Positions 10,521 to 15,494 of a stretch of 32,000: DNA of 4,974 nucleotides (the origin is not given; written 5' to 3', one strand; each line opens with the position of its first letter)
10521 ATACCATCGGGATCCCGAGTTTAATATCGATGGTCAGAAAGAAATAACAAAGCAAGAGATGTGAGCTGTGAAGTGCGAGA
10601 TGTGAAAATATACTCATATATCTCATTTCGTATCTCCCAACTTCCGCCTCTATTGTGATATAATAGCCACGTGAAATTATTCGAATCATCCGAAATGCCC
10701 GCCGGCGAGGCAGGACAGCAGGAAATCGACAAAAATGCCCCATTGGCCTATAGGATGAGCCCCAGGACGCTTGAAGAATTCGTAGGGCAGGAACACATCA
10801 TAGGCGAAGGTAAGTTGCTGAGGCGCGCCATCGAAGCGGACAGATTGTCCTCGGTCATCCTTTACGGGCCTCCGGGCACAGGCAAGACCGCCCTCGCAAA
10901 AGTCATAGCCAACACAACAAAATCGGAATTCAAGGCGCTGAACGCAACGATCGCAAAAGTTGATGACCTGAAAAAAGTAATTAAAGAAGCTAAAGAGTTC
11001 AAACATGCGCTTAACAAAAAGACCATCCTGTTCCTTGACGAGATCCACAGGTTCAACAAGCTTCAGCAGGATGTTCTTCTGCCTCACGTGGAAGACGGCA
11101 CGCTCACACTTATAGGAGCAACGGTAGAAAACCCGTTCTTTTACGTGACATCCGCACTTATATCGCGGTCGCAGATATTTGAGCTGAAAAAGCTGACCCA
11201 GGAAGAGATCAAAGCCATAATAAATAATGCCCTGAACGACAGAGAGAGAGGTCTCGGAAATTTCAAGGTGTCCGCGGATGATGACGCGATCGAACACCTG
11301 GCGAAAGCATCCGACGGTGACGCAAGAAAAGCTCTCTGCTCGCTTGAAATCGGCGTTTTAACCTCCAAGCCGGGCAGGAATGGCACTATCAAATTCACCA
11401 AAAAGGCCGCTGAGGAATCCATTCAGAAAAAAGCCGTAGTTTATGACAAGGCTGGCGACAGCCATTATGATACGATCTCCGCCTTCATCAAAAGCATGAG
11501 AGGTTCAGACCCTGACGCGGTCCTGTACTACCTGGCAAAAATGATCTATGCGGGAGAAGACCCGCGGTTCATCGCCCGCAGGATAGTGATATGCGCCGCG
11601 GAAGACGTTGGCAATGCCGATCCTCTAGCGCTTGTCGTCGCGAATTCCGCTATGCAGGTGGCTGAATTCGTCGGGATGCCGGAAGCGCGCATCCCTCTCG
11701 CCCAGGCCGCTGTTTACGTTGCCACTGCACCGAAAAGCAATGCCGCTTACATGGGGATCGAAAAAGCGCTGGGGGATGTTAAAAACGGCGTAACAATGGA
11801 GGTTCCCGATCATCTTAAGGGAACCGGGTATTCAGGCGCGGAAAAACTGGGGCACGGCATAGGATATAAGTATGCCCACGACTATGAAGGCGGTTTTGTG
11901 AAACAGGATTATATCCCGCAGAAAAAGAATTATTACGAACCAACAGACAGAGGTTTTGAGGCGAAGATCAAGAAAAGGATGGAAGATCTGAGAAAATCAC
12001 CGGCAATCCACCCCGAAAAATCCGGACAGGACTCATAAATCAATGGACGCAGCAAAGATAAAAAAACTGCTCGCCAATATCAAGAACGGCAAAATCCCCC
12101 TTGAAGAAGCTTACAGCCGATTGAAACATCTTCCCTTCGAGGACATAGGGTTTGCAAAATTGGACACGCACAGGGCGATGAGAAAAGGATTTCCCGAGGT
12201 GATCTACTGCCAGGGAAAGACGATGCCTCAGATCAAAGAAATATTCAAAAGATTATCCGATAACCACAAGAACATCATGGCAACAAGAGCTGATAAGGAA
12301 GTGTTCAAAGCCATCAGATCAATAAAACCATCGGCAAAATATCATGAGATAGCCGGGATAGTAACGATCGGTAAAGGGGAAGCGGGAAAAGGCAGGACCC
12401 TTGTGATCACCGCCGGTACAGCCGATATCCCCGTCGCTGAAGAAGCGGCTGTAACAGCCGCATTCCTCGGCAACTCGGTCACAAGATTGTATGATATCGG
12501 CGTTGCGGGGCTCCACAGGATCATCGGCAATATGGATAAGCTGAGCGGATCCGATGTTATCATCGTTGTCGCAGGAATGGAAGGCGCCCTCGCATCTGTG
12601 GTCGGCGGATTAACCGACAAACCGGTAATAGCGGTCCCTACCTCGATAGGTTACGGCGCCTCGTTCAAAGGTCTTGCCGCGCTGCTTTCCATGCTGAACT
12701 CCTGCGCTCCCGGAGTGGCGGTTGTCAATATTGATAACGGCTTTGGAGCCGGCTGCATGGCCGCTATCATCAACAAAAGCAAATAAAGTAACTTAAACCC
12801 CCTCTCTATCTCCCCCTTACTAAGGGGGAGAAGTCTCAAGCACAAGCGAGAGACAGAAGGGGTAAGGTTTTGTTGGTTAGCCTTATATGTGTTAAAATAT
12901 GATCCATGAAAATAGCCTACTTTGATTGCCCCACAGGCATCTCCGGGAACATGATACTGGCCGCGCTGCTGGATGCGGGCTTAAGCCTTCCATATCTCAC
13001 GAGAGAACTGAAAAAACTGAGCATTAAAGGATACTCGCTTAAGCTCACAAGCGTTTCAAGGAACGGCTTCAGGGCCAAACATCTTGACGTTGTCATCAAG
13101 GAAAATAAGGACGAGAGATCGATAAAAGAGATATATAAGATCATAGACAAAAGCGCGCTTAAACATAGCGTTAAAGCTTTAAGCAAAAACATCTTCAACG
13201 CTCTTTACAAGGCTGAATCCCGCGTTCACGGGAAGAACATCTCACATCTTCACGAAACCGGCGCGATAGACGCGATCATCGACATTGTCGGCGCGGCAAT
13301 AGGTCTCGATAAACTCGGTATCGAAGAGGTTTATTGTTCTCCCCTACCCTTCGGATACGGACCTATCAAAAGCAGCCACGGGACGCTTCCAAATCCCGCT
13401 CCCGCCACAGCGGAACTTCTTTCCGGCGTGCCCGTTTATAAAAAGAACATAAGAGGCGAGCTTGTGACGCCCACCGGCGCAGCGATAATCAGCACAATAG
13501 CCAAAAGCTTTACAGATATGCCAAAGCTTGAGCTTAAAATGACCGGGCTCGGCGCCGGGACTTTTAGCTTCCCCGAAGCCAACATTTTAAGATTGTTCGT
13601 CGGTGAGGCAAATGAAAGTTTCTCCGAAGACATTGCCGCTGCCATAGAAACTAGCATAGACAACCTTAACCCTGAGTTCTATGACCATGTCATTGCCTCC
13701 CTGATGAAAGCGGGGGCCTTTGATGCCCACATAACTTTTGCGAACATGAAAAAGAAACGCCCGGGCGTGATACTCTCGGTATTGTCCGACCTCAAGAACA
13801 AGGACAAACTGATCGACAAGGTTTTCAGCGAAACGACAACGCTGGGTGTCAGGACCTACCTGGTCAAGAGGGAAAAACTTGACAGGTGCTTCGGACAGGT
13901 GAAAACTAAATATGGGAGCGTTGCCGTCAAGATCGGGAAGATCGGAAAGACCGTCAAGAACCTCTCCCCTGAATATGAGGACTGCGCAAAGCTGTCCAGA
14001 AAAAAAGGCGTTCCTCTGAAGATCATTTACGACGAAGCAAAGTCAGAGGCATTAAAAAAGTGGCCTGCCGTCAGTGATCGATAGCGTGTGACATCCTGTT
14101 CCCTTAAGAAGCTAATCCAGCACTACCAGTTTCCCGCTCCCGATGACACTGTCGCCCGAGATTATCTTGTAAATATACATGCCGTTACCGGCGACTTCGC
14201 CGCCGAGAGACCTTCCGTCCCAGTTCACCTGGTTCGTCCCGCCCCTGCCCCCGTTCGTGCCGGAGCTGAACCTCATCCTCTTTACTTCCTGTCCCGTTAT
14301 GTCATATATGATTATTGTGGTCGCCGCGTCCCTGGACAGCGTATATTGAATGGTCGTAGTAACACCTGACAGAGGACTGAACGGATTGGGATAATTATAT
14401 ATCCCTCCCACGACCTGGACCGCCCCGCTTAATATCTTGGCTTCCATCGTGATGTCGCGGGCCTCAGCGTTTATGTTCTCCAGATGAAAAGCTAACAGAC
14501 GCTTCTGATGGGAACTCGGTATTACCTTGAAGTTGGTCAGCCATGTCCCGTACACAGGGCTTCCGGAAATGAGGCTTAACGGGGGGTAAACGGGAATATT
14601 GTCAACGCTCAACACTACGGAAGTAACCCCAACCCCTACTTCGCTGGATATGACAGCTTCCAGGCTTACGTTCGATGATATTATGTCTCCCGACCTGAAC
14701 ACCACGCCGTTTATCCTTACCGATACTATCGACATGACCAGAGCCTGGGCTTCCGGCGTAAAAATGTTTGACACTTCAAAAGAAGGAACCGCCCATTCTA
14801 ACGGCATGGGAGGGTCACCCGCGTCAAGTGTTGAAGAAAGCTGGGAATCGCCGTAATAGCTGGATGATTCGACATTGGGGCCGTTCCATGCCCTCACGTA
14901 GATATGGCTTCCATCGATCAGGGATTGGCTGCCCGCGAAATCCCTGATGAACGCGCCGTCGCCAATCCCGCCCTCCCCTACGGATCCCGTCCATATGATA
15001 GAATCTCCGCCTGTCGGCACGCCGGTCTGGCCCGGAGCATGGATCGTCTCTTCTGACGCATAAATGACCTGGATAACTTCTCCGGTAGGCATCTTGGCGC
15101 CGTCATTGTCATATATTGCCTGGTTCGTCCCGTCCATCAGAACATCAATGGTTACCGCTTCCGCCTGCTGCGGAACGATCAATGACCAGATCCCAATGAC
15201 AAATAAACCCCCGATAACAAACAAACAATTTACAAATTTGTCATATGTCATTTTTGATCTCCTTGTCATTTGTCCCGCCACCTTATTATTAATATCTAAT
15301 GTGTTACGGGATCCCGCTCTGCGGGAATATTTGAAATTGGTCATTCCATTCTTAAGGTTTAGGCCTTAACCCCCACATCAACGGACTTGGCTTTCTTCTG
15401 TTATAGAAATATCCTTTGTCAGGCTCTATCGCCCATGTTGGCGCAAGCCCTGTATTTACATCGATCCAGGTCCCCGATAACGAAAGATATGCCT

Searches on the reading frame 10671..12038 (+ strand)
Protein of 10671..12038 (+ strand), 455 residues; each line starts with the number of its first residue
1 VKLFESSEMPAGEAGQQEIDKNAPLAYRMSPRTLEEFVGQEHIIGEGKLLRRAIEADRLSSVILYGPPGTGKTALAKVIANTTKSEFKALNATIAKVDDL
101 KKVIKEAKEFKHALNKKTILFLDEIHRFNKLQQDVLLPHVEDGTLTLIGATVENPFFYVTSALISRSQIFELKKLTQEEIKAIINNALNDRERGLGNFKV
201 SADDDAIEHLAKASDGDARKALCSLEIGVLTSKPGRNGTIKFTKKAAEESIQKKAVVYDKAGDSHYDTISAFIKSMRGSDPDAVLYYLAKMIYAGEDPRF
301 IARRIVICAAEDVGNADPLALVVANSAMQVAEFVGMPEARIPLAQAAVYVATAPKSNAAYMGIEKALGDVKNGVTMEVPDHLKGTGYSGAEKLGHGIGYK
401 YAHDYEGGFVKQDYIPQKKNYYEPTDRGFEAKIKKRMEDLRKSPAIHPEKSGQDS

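Call 10: search_protein_families(library=pfam, proteins=[window:10671-12038:+], max_evalue=0.001)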
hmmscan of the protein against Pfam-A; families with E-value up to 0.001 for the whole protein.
window:10671-12038:+ (455 aa): 19 families
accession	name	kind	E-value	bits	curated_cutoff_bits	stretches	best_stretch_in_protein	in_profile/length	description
PF12002.13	MgsA_C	-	1.5e-68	230.4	27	1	278-440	1-166/167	MgsA AAA+ ATPase C terminal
PF16193.11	AAA_assoc_2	-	1.2e-27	96.4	34.3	1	197-277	2-81/81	AAA C-terminal domain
PF05496.18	RuvB_N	-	1.2e-18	67.8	27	1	30-148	2-116/159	Holliday junction DNA helicase RuvB P-loop domain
PF00004.35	AAA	-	1.9e-16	61.2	21.2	1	62-169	1-125/131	ATPase family associated with various cellular activities (AAA)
PF07728.20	AAA_5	-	1.1e-09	38.9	22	1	62-147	2-97/139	AAA domain (dynein-related subfamily)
PF13173.12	AAA_14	-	8e-07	29.5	27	1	62-179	5-127/129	AAA domain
PF00158.32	Sigma54_activat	-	9e-07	29.2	20.2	1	56-154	21-131/168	Sigma-54 interaction domain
PF13191.12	AAA_16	-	9.5e-07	29.9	32.6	1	37-82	2-47/167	AAA ATPase domain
PF20720.3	nSTAND3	-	2.6e-06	27.7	27.2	1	60-153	18-100/155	Novel STAND NTPase 3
PF01078.27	Mg_chelatase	-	5.1e-06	26.5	20.3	0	61-83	24-46/207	Magnesium chelatase, subunit ChlI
PF07724.20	AAA_2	-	6.5e-06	26.7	27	1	58-170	2-132/166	AAA domain (Cdc48 subfamily)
PF05673.19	DUF815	-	0.0001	22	23.8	1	56-161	50-149/249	Protein of unknown function (DUF815)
PF07726.17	AAA_3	-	0.00014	22.1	27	1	62-159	2-107/131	ATPase family associated with various cellular activities (AAA)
PF14532.12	Sigma54_activ_2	-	0.00015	22.5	25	1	60-140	22-93/138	Sigma-54 interaction domain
PF13479.12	AAA_24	-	0.00035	20.9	27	1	61-131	4-79/195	AAA domain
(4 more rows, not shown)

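Call 54: find_homologous_proteins(query=window:10671-12038:+, max_evalue=1e-50)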
Query window:10671-12038:+ (455 aa): 8000 proteins with E <= 1e-50 among 8000 candidates; the best 120 are listed.
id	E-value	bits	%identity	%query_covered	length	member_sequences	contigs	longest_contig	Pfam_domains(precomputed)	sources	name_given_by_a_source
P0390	2.2e-272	921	92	99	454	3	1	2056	PF13173.13,PF00158.33,PF16193.12,PF07724.21,PF00004.36,PF05496.19,PF07728.21,PF12002.14,PF01078.28,PF20720.4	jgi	jgi:putative ATPase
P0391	1.6e-257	872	89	98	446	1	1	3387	PF13173.13,PF00158.33,PF16193.12,PF00004.36,PF05496.19,PF14532.13,PF07728.21,PF12002.14,PF01078.28,PF20720.4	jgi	jgi:putative ATPase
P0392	2.1e-257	872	87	100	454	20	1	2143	PF13173.13,PF00158.33,PF16193.12,PF07724.21,PF00004.36,PF05496.19,PF07728.21,PF12002.14,PF01078.28,PF20720.4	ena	-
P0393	2.9e-256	868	89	97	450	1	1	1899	PF13173.13,PF16193.12,PF00004.36,PF05496.19,PF14532.13,PF07728.21,PF13191.13,PF00158.33,PF07724.21,PF12002.14,PF01078.28,PF20720.4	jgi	-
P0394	8.8e-250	847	88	97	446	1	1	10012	PF13173.13,PF16193.12,PF00004.36,PF05496.19,PF14532.13,PF07728.21,PF13191.13,PF00158.33,PF07724.21,PF12002.14,PF01078.28,PF20720.4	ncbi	ncbi:MAG: replication-associated recombination protein A [bacterium]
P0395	4.2e-248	841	86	97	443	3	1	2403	PF13173.13,PF16193.12,PF00004.36,PF05496.19,PF14532.13,PF07728.21,PF13191.13,PF00158.33,PF07724.21,PF12002.14,PF01078.28,PF20720.4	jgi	jgi:putative ATPase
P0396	8.6e-245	830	86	97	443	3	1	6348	PF00158.33,PF16193.12,PF00004.36,PF05496.19,PF07728.21,PF12002.14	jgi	-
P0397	1.0e-243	827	87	94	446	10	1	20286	PF13173.13,PF00158.33,PF16193.12,PF07724.21,PF00004.36,PF05496.19,PF07728.21,PF12002.14,PF01078.28,PF20720.4,PF13191.13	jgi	jgi:putative ATPase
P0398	2.3e-239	813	83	98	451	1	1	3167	PF13173.13,PF00158.33,PF16193.12,PF00004.36,PF05496.19,PF07728.21,PF12002.14,PF01078.28,PF13191.13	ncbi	-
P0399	3.2e-239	812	84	97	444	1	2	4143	PF13173.13,PF00158.33,PF16193.12,PF07724.21,PF00004.36,PF05496.19,PF07728.21,PF12002.14,PF01078.28,PF20720.4,PF13191.13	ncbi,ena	-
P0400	5.0e-237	805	83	97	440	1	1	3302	PF13173.13,PF00158.33,PF16193.12,PF00004.36,PF05496.19,PF07728.21,PF12002.14,PF01078.28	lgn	-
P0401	9.4e-236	801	83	97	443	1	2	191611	PF13173.13,PF00158.33,PF16193.12,PF00004.36,PF05496.19,PF07728.21,PF12002.14,PF01078.28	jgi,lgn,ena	-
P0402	3.0e-235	799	82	97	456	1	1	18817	PF13173.13,PF00158.33,PF16193.12,PF00004.36,PF05496.19,PF07728.21,PF12002.14,PF01078.28,PF13191.13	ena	-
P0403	5.9e-235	798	82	97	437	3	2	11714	PF13173.13,PF00158.33,PF16193.12,PF00004.36,PF05496.19,PF07728.21,PF12002.14,PF01078.28,PF13191.13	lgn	-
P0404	2.0e-234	796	83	97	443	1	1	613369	PF13173.13,PF00158.33,PF16193.12,PF07724.21,PF00004.36,PF05496.19,PF07728.21,PF12002.14,PF01078.28,PF20720.4,PF13191.13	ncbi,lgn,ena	-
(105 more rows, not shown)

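Call 55: find_encoding_contigs(protein=P0404, flank=10000, max_places=2)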
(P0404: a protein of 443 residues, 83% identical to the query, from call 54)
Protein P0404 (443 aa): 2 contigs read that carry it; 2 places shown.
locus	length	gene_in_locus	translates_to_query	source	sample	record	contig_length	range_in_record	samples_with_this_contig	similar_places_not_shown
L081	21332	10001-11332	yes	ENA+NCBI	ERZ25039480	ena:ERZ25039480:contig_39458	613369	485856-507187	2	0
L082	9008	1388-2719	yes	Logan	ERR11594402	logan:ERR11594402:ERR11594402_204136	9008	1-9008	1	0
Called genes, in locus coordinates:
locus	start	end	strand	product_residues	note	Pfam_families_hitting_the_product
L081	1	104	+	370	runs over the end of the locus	PF01564:Spermine_synth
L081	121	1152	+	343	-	-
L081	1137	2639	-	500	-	PF01875:Memo, PF01871:AMMECR1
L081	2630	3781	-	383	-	PF04055:Radical_SAM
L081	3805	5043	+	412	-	PF03816:LytR_cpsA_psr, PF13399:LytR_C (weak)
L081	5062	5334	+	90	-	-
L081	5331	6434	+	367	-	PF02163:Peptidase_M50, PF00571:CBS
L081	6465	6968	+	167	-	PF01965:DJ-1_PfpI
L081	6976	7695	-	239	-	-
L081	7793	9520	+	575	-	PF14716:HHH_8, PF00633:HHH (faint), PF14520:HHH_5, PF14792:DNA_pol_B_palm, PF14791:DNA_pol_B_thumb, PF02811:PHP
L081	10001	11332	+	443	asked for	PF05496:RuvB_N, PF20720:nSTAND3 (weak), PF00004:AAA, PF07724:AAA_2 (weak), PF07728:AAA_5, PF13173:AAA_14, PF16193:AAA_assoc_2, PF12002:MgsA_C, +3 more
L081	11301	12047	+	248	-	PF00731:AIRC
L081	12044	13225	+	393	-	PF01969:Ni_insertion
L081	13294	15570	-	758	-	-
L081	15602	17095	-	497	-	-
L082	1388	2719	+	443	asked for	PF05496:RuvB_N, PF20720:nSTAND3 (weak), PF00004:AAA, PF07724:AAA_2 (weak), PF07728:AAA_5, PF13173:AAA_14, PF16193:AAA_assoc_2, PF12002:MgsA_C, +3 more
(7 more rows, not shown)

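Call 56: find_encoding_contigs(protein=P0401, flank=10000, max_places=2)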
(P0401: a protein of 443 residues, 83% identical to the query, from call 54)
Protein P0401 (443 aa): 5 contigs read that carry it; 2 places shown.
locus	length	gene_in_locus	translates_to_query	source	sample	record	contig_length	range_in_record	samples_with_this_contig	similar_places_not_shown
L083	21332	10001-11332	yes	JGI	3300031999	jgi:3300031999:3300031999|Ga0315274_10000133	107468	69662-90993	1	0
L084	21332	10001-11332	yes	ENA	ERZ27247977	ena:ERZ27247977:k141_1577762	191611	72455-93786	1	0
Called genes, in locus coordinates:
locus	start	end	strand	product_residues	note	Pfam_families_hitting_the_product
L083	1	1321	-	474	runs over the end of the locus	PF01875:Memo, PF02900:LigB (faint), PF01871:AMMECR1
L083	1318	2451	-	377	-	PF04055:Radical_SAM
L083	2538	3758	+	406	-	PF03816:LytR_cpsA_psr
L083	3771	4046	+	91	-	-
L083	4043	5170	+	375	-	PF02163:Peptidase_M50, PF00571:CBS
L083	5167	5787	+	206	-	PF01965:DJ-1_PfpI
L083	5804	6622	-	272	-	-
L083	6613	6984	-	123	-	-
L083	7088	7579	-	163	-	-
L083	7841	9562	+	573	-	PF14716:HHH_8, PF00633:HHH (faint), PF14520:HHH_5, PF14792:DNA_pol_B_palm (weak), PF14791:DNA_pol_B_thumb, PF02811:PHP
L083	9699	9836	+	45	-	-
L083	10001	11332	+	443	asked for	PF05496:RuvB_N, PF00158:Sigma54_activat (faint), PF01078:Mg_chelatase (faint), PF00004:AAA, PF07728:AAA_5 (weak), PF13173:AAA_14, PF16193:AAA_assoc_2, PF12002:MgsA_C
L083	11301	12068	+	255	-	PF00731:AIRC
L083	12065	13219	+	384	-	PF01969:Ni_insertion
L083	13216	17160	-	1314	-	PF13229:Beta_helix (faint), PF13860:FlgD_ig (faint)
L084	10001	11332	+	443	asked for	PF05496:RuvB_N, PF00158:Sigma54_activat (faint), PF01078:Mg_chelatase (faint), PF00004:AAA, PF07728:AAA_5 (weak), PF13173:AAA_14, PF16193:AAA_assoc_2, PF12002:MgsA_C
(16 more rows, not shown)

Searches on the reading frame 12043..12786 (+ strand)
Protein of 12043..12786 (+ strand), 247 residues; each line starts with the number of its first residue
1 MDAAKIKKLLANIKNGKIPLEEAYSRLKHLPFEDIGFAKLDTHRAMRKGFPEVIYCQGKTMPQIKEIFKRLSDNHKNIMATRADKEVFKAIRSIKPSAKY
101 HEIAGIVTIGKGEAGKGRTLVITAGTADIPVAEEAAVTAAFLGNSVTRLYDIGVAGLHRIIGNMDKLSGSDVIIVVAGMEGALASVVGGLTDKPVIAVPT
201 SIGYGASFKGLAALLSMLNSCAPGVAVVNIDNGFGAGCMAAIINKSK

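Call 10: search_protein_families(library=pfam, proteins=[window:12043-12786:+], max_evalue=0.001)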
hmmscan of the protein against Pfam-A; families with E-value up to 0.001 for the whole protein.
window:12043-12786:+ (247 aa): 1 family
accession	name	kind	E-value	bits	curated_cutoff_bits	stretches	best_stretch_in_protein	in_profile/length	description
PF00731.26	AIRC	-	2.6e-14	53.4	30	1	120-243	3-126/148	AIR carboxylase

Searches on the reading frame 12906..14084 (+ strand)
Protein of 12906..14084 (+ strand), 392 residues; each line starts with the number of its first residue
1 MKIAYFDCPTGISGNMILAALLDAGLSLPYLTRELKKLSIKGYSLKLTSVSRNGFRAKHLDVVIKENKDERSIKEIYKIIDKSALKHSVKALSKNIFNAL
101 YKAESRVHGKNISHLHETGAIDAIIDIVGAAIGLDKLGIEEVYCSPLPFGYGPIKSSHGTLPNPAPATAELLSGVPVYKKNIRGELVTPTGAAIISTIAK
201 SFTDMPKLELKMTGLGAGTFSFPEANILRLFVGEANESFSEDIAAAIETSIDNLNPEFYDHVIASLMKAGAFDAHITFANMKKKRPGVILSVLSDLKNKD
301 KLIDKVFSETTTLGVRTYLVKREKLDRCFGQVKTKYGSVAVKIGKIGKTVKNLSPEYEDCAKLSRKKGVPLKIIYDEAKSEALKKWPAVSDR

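Call 10: search_protein_families(library=pfam, proteins=[window:12906-14084:+], max_evalue=0.001)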
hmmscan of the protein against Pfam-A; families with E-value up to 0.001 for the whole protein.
window:12906-14084:+ (392 aa): 1 family
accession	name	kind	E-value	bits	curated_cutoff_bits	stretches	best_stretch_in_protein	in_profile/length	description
PF01969.22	Ni_insertion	-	2e-130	435.7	22.1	1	4-375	1-375/375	Nickel insertion protein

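Call 13: find_encoding_contigs(protein=window:12906-14084:+, flank=10000, max_places=4)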
Protein window:12906-14084:+ (392 aa): 1 contig read that carries it; 1 place shown.
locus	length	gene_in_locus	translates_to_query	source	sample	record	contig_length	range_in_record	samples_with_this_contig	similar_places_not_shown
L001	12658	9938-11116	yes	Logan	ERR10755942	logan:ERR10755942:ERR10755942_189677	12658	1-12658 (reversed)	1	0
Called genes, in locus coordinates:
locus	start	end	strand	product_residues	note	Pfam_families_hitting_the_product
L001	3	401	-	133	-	?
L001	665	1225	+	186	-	-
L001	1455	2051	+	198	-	-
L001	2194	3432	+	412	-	PF03816:LytR_cpsA_psr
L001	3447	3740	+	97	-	-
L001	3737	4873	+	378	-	PF02163:Peptidase_M50, PF00571:CBS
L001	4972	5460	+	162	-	PF01965:DJ-1_PfpI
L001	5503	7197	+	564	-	PF14716:HHH_8, PF00633:HHH (faint), PF14520:HHH_5, PF14792:DNA_pol_B_palm (weak), PF14791:DNA_pol_B_thumb, PF02811:PHP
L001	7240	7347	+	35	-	-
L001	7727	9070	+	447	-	PF05496:RuvB_N, PF20720:nSTAND3 (weak), PF00004:AAA, PF07724:AAA_2 (weak), PF07728:AAA_5, PF13173:AAA_14, PF16193:AAA_assoc_2, PF12002:MgsA_C, +4 more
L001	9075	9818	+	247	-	PF00731:AIRC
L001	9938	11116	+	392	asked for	PF01969:Ni_insertion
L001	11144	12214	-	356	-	PF13860:FlgD_ig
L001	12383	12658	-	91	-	?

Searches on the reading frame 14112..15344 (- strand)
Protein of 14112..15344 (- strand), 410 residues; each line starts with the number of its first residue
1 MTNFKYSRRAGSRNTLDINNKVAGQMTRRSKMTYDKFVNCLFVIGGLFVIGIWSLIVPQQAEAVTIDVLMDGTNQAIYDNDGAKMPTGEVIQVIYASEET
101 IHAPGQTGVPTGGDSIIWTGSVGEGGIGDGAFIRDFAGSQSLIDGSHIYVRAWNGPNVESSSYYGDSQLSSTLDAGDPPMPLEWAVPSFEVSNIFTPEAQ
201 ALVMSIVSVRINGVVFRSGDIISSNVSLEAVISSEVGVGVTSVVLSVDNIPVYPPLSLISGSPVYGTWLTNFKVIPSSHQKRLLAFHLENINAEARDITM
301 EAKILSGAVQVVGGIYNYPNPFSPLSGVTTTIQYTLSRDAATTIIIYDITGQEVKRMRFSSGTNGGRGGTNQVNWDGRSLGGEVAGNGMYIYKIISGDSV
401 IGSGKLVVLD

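Call 10: search_protein_families(library=pfam, proteins=[window:14112-15344:-], max_evalue=0.001)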
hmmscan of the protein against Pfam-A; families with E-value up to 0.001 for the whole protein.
window:14112-15344:- (410 aa): 1 family
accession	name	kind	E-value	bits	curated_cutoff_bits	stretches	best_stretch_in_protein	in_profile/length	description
PF13860.13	FlgD_ig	-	2.5e-08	34.2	27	1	328-393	10-72/79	FlgD Ig-like domain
